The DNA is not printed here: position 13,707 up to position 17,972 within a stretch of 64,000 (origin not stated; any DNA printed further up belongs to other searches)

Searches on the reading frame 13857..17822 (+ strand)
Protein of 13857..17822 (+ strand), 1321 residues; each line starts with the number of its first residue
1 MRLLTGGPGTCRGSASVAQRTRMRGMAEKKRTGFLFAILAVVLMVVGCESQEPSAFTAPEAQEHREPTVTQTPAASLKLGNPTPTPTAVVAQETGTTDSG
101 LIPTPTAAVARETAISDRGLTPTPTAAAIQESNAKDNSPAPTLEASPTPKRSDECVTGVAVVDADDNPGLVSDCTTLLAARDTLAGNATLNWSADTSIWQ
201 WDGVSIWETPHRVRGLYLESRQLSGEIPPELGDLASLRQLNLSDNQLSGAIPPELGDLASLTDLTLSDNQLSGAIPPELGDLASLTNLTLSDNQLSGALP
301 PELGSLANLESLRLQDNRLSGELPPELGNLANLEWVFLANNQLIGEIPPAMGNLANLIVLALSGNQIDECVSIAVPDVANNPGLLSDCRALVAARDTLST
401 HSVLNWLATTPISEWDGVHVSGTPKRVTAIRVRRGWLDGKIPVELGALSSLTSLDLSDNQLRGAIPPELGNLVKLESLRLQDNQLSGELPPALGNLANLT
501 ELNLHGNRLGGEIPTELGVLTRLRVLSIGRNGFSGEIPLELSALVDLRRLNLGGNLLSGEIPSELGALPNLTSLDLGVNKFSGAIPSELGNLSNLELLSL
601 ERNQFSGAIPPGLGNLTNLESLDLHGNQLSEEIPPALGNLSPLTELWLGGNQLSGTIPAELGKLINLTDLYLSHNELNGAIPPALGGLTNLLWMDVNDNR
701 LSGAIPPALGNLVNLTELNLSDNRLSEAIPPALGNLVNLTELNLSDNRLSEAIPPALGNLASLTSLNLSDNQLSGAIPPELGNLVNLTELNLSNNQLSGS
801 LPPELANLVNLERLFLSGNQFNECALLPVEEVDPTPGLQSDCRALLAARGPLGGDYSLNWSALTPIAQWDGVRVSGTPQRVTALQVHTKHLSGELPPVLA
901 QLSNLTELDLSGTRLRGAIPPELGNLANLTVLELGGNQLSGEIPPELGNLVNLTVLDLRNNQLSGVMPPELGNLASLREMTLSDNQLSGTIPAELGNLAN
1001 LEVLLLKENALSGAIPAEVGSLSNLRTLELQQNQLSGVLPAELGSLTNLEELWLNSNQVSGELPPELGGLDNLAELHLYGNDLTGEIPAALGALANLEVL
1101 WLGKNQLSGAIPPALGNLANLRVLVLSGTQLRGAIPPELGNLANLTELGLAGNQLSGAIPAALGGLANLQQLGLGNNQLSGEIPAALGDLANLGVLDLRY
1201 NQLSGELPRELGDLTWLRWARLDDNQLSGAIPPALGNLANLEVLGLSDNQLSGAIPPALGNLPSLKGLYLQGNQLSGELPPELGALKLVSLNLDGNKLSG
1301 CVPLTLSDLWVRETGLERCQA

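Call 37: search_protein_families(library=pfam, proteins=[window:13857-17822:+], max_evalue=0.01)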
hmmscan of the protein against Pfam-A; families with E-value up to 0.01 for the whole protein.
window:13857-17822:+ (1321 aa): 11 families
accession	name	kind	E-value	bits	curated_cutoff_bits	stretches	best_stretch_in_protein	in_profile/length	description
PF00560.39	LRR_1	-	6.2e-135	409.9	20.6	7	786-808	1-23/23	Leucine Rich Repeat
PF12799.13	LRR_4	-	7.3e-111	360.1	27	19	738-773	2-36/44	Leucine Rich repeats (2 copies)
PF13855.12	LRR_8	-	1.6e-89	294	27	20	714-773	2-61/61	Leucine rich repeat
PF23598.1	LRR_14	-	9.8e-81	271.7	40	11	953-1079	24-147/353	Leucine-rich repeat region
PF25019.1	LRR_R13L1-DRL21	-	6.5e-21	75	27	0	702-769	58-125/127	R13L1/DRL21 LRRs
PF24758.1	LRR_At5g56370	-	4e-17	63.1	27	0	738-801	12-78/227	FBD-associated F-box protein At5g56370, LRR repeats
PF24141.1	LRR_ComC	-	4.3e-16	59.9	27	0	925-1016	189-273/288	EGF-like domain-containing protein ComC LRR domain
PF23211.1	LRR_LRWD1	-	5.7e-14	52.7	28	0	442-508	35-97/190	Leucine-rich repeat and WD repeat-containing protein 1, LRR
PF25013.1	LRR_Zer-1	-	1.6e-05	25.5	27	0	898-961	3-64/137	Zer-1-like, Leucine-rich repeats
PF13516.12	LRR_6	-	2.7e-05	24.3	23.4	0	449-461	3-15/24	Leucine Rich repeat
PF18016.8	SAM_3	-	0.00097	19.5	22.6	0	578-610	21-53/65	SAM domain (Sterile alpha motif)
